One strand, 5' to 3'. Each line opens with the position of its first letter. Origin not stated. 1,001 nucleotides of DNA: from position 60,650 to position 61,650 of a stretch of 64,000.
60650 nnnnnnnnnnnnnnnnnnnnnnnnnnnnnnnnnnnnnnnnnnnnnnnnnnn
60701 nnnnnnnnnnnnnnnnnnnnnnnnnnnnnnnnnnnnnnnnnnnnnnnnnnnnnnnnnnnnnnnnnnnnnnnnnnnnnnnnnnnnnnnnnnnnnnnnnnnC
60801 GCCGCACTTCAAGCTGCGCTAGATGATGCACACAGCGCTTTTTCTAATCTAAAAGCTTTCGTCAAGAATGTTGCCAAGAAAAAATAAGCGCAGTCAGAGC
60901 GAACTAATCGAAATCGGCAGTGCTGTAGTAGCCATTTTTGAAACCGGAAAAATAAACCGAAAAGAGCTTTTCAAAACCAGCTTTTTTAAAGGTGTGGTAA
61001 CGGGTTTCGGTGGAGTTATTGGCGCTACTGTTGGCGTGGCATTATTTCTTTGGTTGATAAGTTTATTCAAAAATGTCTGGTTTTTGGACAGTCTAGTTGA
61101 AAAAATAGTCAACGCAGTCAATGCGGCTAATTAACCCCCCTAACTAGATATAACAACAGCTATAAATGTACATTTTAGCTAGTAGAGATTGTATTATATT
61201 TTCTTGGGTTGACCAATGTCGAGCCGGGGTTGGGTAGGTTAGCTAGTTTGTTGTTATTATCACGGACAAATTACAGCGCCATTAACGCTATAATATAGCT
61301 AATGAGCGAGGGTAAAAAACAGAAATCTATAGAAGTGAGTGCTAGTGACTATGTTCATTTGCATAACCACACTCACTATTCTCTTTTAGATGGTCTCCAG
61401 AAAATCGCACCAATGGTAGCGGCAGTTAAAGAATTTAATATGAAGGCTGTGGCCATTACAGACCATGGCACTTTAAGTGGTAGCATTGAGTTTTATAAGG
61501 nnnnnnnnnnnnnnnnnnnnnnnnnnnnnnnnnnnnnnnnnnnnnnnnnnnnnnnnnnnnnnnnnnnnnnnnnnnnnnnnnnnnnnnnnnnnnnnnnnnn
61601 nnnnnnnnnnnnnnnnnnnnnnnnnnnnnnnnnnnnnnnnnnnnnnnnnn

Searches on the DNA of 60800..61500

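Call 36: search_rna_families(source=window, start=60800, end=61500, threshold=evalue, max_evalue=10)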
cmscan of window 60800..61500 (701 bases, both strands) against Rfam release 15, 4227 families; matches with E-value up to 10: 2.
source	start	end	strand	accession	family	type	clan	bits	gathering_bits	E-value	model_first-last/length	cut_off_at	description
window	61071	61203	-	RF01245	snR9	Gene; snRNA; snoRNA; HACA-box;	CL00036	16.3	58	6.8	1-187/187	no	Small nucleolar RNA snR9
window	60856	60893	+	RF01100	PK-BYV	Cis-reg;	-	15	50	2.5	1-40/40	no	3'-terminal pseudoknot in BYV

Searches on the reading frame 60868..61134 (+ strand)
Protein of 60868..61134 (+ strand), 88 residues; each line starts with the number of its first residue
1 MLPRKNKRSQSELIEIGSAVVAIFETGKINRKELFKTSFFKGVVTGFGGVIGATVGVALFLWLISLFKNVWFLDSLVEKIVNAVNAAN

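Call 62: search_protein_families(library=pfam, proteins=[window:60868-61134:+], max_evalue=0.00001)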
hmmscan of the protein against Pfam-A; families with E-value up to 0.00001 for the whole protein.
window:60868-61134:+ (88 aa): 1 family
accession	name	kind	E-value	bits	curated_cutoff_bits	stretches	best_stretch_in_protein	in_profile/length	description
PF18910.5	DUF5665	-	1.2e-08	35.3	27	1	30-84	1-55/56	Domain of unknown function (DUF5665)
